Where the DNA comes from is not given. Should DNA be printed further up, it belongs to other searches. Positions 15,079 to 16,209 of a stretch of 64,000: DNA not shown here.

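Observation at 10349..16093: Candidate undescribed defence-like module: orphan protein + two BrxD/DUF2791-like ATPases + Lhr-like helicase, with no known partner genes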

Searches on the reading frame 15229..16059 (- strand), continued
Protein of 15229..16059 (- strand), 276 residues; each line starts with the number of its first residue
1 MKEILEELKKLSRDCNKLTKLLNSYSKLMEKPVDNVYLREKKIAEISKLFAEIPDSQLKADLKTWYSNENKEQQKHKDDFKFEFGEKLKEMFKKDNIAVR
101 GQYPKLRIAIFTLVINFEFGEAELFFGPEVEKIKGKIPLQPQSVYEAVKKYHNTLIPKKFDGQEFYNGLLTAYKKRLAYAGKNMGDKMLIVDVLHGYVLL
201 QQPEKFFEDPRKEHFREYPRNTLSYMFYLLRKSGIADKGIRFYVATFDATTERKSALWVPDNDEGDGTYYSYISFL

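Call 37: find_encoding_contigs(protein=P0268, flank=8000, max_places=2)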
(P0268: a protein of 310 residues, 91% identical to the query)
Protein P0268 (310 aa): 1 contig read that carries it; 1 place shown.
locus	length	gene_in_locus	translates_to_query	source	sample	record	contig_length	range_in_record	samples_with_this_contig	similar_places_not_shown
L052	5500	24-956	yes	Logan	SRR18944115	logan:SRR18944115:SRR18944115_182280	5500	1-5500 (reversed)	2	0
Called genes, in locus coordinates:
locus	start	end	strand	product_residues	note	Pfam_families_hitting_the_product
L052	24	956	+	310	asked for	-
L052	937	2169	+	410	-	PF10923:BrxC_BrxD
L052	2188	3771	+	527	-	PF10923:BrxC_BrxD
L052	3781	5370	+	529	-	PF00270:DEAD, PF00271:Helicase_C, PF22590:Cas3-like_C_2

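Call 50: find_encoding_contigs(protein=P0213, flank=10000, max_places=2)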
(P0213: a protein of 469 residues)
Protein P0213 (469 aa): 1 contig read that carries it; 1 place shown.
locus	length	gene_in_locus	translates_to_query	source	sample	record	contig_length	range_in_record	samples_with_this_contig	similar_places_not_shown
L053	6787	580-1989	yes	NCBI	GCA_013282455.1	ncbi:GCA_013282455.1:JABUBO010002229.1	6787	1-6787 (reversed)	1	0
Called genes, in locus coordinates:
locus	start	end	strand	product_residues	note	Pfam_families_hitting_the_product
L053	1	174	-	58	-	?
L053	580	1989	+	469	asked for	-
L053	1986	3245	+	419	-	PF10923:BrxC_BrxD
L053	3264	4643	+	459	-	PF10923:BrxC_BrxD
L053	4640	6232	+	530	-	PF04851:ResIII, PF00270:DEAD, PF00271:Helicase_C, PF22590:Cas3-like_C_2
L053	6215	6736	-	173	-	-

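Call 51: find_encoding_contigs(protein=P0265, flank=10000, max_places=2)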
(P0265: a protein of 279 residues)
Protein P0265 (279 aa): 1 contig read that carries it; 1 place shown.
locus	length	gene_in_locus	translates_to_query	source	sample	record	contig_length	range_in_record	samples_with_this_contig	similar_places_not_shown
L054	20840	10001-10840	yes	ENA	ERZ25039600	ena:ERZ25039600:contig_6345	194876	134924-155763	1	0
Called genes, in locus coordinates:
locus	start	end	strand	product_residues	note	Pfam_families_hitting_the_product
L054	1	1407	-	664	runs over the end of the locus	PF25209:Phage_capsid_4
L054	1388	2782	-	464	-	-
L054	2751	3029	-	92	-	-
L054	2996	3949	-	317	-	PF08239:SH3_3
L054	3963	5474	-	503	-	-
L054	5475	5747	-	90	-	-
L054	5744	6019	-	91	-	-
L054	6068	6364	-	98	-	-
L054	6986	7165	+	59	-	-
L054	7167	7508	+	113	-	-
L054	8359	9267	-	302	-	-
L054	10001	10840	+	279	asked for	-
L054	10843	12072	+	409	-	PF10923:BrxC_BrxD, PF13401:AAA_22 (faint)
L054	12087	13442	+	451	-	PF10923:BrxC_BrxD, PF01637:ATPase_2 (weak)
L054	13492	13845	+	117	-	PF00270:DEAD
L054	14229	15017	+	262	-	PF00271:Helicase_C, PF22590:Cas3-like_C_2 (weak)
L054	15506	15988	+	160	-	PF20467:MmeI_C (weak)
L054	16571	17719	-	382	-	-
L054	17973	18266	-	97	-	PF03992:ABM (weak)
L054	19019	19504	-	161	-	PF00962:A_deaminase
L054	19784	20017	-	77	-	-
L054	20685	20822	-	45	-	-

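Call 52: find_encoding_contigs(protein=P0176, flank=10000, max_places=2)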
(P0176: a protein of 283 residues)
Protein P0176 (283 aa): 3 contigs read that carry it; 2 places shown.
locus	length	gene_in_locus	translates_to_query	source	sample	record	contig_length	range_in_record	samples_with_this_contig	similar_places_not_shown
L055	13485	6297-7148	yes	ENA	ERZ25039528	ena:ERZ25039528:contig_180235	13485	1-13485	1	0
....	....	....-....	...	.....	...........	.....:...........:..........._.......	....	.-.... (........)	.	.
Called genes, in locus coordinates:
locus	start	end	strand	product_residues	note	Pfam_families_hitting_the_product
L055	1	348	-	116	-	?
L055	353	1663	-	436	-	-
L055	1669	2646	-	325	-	PF09821:AAA_assoc_C (faint)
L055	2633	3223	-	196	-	-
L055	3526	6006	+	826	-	PF02463:SMC_N, PF13476:AAA_23, PF13304:AAA_21 (faint)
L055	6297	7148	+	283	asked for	-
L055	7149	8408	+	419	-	PF10923:BrxC_BrxD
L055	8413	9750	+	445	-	PF10923:BrxC_BrxD, PF13191:AAA_16 (faint)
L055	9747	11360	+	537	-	PF04851:ResIII (faint), PF00270:DEAD, PF00271:Helicase_C, PF22590:Cas3-like_C_2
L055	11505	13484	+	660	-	?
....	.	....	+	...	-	?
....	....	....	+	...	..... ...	-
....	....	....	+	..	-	?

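Call 57: fold_search(model_id=the predicted structure, library=viral)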
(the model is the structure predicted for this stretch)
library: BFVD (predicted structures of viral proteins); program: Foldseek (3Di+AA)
matches with E <= 10: 391; with E <= 0.001: 0
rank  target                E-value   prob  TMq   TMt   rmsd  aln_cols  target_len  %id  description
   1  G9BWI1                4.4e-02  0.75  0.28  0.17  11.8       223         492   12  (no name in the UniProt tables at hand)
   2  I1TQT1                5.0e-02  0.63  0.28  0.28  12.8       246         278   10  (no name in the UniProt tables at hand)
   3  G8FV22                5.3e-02  1.00  0.23  0.56   3.7        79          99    5  Uncharacterized protein [Pediococcus phage cIP1]
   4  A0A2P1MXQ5            6.0e-02  0.99  0.20  0.38   3.1        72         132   18  Uncharacterized protein [Staphylococcus phage phiSA_BS1]
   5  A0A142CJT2            9.7e-02  0.25  0.20  0.24  16.4       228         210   12  (no name in the UniProt tables at hand)
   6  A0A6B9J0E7            9.7e-02  0.16  0.14  0.22  21.6       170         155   14  (no name in the UniProt tables at hand)
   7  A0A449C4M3            1.0e-01  0.98  0.20  0.67   3.1        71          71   11  (no name in the UniProt tables at hand)
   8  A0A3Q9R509            1.0e-01  0.96  0.21  0.55   3.6        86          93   10  Uncharacterized protein [Streptomyces phage Gilson]
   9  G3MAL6                1.3e-01  0.82  0.21  0.39   6.0       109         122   13  Gp475 [Bacillus phage G]
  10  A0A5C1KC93            1.5e-01  0.93  0.23  0.50   5.8        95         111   14  (no name in the UniProt tables at hand)
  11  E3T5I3                1.5e-01  0.33  0.18  0.14  23.8       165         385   12  Restriction endonuclease type IV Mrr domain-containing protein [Cafeteria roenbergensis virus (strain BV-PW1)]
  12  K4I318                1.8e-01  0.69  0.24  0.22  10.6       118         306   13  Uncharacterized protein [Salmonella phage SKML-39]
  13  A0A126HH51            2.5e-01  0.84  0.21  0.50   4.7        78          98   13  Uncharacterized protein [Vibrio phage phi-Grn1]
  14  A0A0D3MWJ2            2.7e-01  0.75  0.20  0.30   4.2        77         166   10  Uncharacterized protein [Staphylococcus phage vB_SepM_ phiIPLA-C1C]
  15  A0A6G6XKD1            2.8e-01  0.75  0.18  0.48   4.7        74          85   12  Uncharacterized protein [Gordonia phage Skog]
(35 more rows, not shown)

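Call 61: search_protein_families(library=padloc, proteins=[L048:2959-5214:+, L048:5243-6691:+, L048:6688-9843:+, L055:353-1663:-, L055:1669-2646:-, L055:2633-3223:-, L055:3526-6006:+, L055:11505-13484:+, L054:15506-15988:+, L054:16571-17719:-], max_evalue=0.001)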
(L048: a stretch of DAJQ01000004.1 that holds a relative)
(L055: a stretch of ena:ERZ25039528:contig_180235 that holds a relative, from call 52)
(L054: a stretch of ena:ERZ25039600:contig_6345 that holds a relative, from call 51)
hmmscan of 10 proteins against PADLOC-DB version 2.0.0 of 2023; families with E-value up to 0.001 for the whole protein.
L048:2959-5214:+ (751 aa): 13 families
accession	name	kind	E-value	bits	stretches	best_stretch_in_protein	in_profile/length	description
PDLC04151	HEC-05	-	9.4e-40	134.9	3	11-62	26-77/600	-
PDLC04709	PDC-M55C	-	1.5e-23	81.2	1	13-228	17-237/554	-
PDLC04150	HEC-05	-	3.1e-22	77.2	1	17-240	14-273/583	-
PDLC04152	HEC-05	-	1.2e-13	48.5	1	25-69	20-68/566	-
PDLC04153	HEC-05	-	8.5e-13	45.3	1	16-63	12-59/621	-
PDLC03877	NsnA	-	5.2e-12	43.7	1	8-221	48-192/385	-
PDLC04157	HEC-06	-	6.7e-07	26.3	1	7-187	5-171/558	-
PDLC04155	HEC-06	-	3.7e-06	23.7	1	21-126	17-112/562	-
PDLC02693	Orf5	-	8.6e-06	23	1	30-225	14-207/543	Orf5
PDLC02792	SspE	-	2.3e-05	21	1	4-98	4-107/771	SspE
PDLC02695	Orf5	-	3e-05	20.6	0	27-187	22-188/601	Orf5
PDLC02700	Orf5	-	0.00019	18.3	0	26-124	13-103/555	Orf5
PDLC02791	SspE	-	0.00031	17.1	0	27-99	24-106/775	SspE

L048:5243-6691:+ (482 aa): 3 families
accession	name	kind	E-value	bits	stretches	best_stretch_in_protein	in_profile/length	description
PDLC02394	pAgo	-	4.8e-29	98.7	1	24-376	52-439/1121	-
PDLC02402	Aga_SIR2-PNTD1-PNTD2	-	5.7e-16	55.8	1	165-346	348-535/876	Class I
PDLC02418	Aga_SIR2-Kinase-PNTD1-PNTD2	-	6.6e-09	32.5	1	247-344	303-411/756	Class I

L048:6688-9843:+ (1051 aa): 8 families
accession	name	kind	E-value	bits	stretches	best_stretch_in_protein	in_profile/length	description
PDLC03040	REase_I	-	4.3e-183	608.8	1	9-1013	7-998/1029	Type I restriction enzyme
PDLC03044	REase_I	-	8.3e-88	293.5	1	86-719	77-714/1034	Type I restriction enzyme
PDLC03041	REase_I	-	3.1e-74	248.6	2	240-707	286-745/1099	Type I restriction enzyme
PDLC03048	REase_I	-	1.9e-46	156.7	1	114-1006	85-960/976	Type I restriction enzyme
PDLC03046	REase_I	-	1.5e-25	87.3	2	628-696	664-732/1025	Type I restriction enzyme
PDLC03045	REase_I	-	1.3e-17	61.1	1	295-712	287-706/995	Type I restriction enzyme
PDLC02704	PbeA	-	5.9e-08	29.6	1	282-516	261-506/682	PbeA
PDLC03049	REase_I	-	0.00039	16.5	0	395-554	285-439/807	Type I restriction enzyme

L055:353-1663:- (436 aa): 1 family
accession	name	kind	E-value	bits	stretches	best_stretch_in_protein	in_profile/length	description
PDLC04746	PDC-M63B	-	0.00085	16.7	0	231-327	5-104/306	-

L055:1669-2646:- (325 aa): 0 families

L055:2633-3223:- (196 aa): 0 families

L055:3526-6006:+ (826 aa): 29 families (the best 25 are shown)
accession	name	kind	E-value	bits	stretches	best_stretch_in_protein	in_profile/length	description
PDLC03865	LmuB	-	5.7e-46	155.2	2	4-577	2-676/1007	-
PDLC03859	LmuB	-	2e-43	147.5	2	1-422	1-470/611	-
PDLC03861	LmuB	-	2.8e-14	50.1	1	4-97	209-302/1213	-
PDLC03863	LmuB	-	4.2e-14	50.1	2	3-124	3-101/610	-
PDLC04135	mad3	-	8.9e-13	46.5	1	4-797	1-326/374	mads_3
PDLC03868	LmuB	-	9.6e-13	45.3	2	22-55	24-57/1035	-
PDLC02741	PbeC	-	8.6e-09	32.4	1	5-304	3-309/644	PbeC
PDLC03860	LmuB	-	1.8e-08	31.4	1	17-142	17-125/565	-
PDLC00271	PtuA1|PtuA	-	6.7e-08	30.5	1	4-106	2-99/421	AAA ATPase domain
PDLC00279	PtuA1|PtuA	-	3.4e-07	27.7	1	4-100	5-96/416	AAA ATPase domain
PDLC00263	LmuB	-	1e-06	26.8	1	10-50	10-49/204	AAA ATPase domain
PDLC02747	PbeC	-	1.9e-06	25.1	1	307-605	211-524/632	PbeC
PDLC04140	mad8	-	2e-06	25.5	0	27-184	28-139/314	mads_8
PDLC02714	PbeC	-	2.8e-06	24.5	1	4-257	2-257/651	PbeC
PDLC00278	PtuA1|PtuA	-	2.9e-06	24.8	1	4-74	2-75/436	AAA ATPase domain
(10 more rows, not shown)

L055:11505-13484:+ (660 aa): 0 families

L054:15506-15988:+ (160 aa): 6 families
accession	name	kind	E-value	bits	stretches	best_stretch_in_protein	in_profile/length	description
PDLC03627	REase_MTase_IIG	-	2.6e-28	96.3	1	24-157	883-1026/1136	Type IIG restriction enzyme-methyltransferase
PDLC03599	REase_MTase_IIG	-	2.1e-12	43.7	1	25-154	807-924/959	Type IIG restriction enzyme-methyltransferase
PDLC03598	REase_MTase_IIG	-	6.5e-10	35.5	1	37-151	804-903/912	Type IIG restriction enzyme-methyltransferase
PDLC02643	DrmMI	-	5e-08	29.2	1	33-136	1180-1274/1347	DrmMI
PDLC02646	DrmMI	-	3e-06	23.6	1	36-143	610-711/792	DrmMI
PDLC02640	DrmMI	-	8.4e-05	18.4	1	42-143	823-918/1015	DrmMI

L054:16571-17719:- (382 aa): 0 families

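Call 62: search_protein_families(library=pfam, proteins=[L048:2959-5214:+, L048:5243-6691:+, L048:6688-9843:+, L055:353-1663:-, L055:1669-2646:-, L055:2633-3223:-, L055:3526-6006:+, L055:11505-13484:+, L054:15506-15988:+, L054:16571-17719:-], max_evalue=0.001)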
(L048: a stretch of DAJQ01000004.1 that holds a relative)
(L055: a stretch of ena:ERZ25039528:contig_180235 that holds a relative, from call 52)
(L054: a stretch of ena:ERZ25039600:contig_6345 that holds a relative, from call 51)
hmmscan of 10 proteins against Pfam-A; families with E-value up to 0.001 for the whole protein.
L048:2959-5214:+ (751 aa): 2 families
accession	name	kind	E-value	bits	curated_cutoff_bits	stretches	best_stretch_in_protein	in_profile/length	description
PF03235.19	GmrSD_N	-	7.6e-34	118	33.2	1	14-226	2-195/199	GmrSD restriction endonuclease, N-terminal domain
PF04326.19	SLFN_AlbA_2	-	2.7e-18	67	25.3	1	606-737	1-117/118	Schlafen, AlbA_2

L048:5243-6691:+ (482 aa): 3 families
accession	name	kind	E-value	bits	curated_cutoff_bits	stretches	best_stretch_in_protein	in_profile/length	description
PF13749.12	HATPase_c_4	-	2.2e-23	82.5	26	1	286-363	1-81/89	Putative ATP-dependent DNA helicase recG C-terminal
PF21247.3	Fic-like_C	-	3.7e-18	65.6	27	1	404-467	1-64/64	Filamentation induced by cAMP protein Fic-like, C-terminal domain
PF04326.19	SLFN_AlbA_2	-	1.1e-17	65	25.3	1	15-118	1-117/118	Schlafen, AlbA_2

L048:6688-9843:+ (1051 aa): 5 families
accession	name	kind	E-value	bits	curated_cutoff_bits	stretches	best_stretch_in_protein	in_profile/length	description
PF18766.7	SWI2_SNF2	-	6.4e-75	252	26.7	1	272-496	1-219/221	SWI2/SNF2 ATPase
PF04313.20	HSDR_N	-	2.5e-42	145.5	25.1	1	6-215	2-197/198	Type I restriction enzyme R protein N terminus (HSDR_N)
PF11867.13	T1RH-like_C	-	1.5e-40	140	26.8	1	712-1035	4-322/329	Type I restriction enzyme HindI endonuclease subunit-like, C-terminal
PF22679.2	T1R_D3-like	-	1.3e-18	68.3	27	1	538-692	4-156/158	Type I restriction enzyme subunit R domain 3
PF04851.21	ResIII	-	6.7e-18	65.6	22.5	1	279-432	10-162/164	Type III restriction enzyme, res subunit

L055:353-1663:- (436 aa): 0 families

L055:1669-2646:- (325 aa): 1 family
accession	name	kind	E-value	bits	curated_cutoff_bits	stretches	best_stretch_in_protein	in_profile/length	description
PF09821.14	AAA_assoc_C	-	4.9e-05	24.3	27.6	1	81-136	22-77/119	C-terminal AAA-associated domain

L055:2633-3223:- (196 aa): 0 families

L055:3526-6006:+ (826 aa): 3 families
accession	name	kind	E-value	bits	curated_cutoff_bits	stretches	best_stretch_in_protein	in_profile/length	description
PF13476.12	AAA_23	-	9.9e-20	72.5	27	1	10-203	4-177/201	AAA domain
PF02463.25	SMC_N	-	3e-17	63.2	40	1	5-801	2-205/220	RecF/RecN/SMC N terminal domain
PF13304.12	AAA_21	-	3.1e-05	24.6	27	0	28-83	1-63/304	AAA domain, putative AbiEii toxin, Type IV TA system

L055:11505-13484:+ (660 aa): 0 families

L054:15506-15988:+ (160 aa): 1 family
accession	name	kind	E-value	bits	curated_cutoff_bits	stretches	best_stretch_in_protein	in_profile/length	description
PF20467.3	MmeI_C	-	1.2e-05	25.9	27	1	70-154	2-77/83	MmeI, C-terminal domain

L054:16571-17719:- (382 aa): 0 families

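Call 63: list_cluster_members(proteins=[P0150, P0160, P0170, P0180, P0190, P0200, P0213, P0230, P0250, P0265])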
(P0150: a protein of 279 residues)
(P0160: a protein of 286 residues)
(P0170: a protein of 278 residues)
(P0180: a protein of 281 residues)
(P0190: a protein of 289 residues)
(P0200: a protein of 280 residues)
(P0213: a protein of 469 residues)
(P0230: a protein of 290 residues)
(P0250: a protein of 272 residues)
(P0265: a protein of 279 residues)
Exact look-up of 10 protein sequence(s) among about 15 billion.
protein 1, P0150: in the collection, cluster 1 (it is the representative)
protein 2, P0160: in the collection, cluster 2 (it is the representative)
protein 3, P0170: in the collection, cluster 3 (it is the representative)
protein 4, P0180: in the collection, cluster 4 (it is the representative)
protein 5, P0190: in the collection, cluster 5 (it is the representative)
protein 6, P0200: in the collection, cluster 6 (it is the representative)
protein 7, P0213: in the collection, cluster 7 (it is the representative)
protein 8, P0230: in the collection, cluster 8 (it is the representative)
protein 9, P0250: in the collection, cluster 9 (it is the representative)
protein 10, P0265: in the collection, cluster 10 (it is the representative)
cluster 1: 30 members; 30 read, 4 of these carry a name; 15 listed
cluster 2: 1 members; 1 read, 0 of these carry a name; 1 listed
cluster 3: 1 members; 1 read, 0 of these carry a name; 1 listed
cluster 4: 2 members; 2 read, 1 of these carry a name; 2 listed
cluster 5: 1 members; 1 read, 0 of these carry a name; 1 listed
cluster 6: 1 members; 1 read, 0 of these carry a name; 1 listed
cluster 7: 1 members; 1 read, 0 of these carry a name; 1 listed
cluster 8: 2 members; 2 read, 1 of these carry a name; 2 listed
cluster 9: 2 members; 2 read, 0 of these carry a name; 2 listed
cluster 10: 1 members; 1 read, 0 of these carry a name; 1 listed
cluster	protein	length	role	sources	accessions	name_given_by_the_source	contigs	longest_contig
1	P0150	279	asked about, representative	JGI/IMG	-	-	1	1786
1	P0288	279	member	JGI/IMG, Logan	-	hypothetical protein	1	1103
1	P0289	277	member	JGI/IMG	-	hypothetical protein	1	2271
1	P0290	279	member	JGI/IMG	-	hypothetical protein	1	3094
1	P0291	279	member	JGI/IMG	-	hypothetical protein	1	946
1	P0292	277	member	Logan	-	-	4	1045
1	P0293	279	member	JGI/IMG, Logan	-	-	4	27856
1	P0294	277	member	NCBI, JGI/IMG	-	-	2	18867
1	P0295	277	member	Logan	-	-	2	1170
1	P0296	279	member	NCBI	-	-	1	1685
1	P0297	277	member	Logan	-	-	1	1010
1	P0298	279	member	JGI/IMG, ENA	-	-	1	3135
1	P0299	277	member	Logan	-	-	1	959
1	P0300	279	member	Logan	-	-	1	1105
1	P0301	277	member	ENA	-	-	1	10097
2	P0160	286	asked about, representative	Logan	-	-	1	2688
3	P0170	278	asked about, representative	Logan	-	-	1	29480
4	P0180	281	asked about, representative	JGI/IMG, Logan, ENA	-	-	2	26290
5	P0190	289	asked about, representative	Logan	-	-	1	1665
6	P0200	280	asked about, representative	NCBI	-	-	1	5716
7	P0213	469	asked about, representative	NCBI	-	-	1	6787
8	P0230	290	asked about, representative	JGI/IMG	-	-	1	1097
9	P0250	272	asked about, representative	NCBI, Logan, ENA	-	-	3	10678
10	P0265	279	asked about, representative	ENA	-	-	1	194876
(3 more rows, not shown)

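Call 64: find_encoding_contigs(protein=P0170, flank=10000, max_places=1)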
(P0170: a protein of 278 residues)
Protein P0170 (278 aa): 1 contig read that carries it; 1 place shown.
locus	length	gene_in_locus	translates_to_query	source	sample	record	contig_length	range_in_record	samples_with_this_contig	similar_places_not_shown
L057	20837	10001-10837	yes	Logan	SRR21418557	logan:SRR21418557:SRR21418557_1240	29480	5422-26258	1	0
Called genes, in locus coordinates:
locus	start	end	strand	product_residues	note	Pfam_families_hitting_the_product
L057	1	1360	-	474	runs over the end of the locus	PF02789:Peptidase_M17_N, PF00883:Peptidase_M17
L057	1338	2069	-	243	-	PF00892:EamA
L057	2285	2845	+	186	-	PF17941:PP_kinase_C_1 (weak), PF13091:PLDc_2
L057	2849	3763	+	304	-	PF00149:Metallophos (weak)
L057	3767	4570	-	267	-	PF00950:ABC-3, PF01032:FecCD (weak)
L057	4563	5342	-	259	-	PF00005:ABC_tran, PF13304:AAA_21 (faint)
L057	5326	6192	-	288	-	PF01297:ZnuA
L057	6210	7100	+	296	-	PF00348:polyprenyl_synt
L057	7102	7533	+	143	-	PF02681:DUF212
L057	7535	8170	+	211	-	PF02163:Peptidase_M50 (weak)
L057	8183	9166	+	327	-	PF08545:ACP_syn_III, PF08541:ACP_syn_III_C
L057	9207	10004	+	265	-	PF00459:Inositol_P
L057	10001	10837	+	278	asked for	-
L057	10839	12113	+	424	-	PF10923:BrxC_BrxD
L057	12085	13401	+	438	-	PF10923:BrxC_BrxD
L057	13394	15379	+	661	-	PF04851:ResIII (weak), PF00270:DEAD, PF00271:Helicase_C, PF22590:Cas3-like_C_2 (weak)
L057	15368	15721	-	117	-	PF02579:Nitro_FeMo-Co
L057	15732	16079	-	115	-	-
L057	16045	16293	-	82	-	-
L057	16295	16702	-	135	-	PF02082:Rrf2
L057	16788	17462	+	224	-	-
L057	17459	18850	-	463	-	PF00361:Proton_antipo_M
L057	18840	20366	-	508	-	PF00361:Proton_antipo_M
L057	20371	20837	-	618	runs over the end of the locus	PF00662:Proton_antipo_N, PF00361:Proton_antipo_M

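Call 65: find_encoding_contigs(protein=P0180, flank=10000, max_places=1)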
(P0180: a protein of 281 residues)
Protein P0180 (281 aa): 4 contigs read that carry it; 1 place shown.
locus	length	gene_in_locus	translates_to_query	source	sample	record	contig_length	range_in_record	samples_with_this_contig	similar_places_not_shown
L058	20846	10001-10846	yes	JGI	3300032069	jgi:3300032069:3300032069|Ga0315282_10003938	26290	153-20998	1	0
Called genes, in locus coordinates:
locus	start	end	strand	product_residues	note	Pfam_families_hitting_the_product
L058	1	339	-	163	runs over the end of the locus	?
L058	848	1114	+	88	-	-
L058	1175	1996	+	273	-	PF26193:DUF8045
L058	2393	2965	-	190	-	PF13482:RNase_H_2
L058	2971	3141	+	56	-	-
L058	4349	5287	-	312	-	-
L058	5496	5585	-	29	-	-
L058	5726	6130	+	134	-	-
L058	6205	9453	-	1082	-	PF02384:N6_Mtase, PF01170:UPF0020 (faint), PF20473:MmeI_Mtase (faint), PF07669:Eco57I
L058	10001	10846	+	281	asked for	-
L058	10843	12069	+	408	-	PF10923:BrxC_BrxD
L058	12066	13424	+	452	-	PF10923:BrxC_BrxD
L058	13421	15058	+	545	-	PF00270:DEAD, PF00271:Helicase_C, PF22590:Cas3-like_C_2 (faint)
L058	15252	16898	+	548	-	PF03235:GmrSD_N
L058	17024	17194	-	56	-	-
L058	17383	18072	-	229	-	-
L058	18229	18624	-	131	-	-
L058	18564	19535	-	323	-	-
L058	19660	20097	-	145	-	-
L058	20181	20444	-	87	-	-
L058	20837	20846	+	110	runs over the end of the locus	-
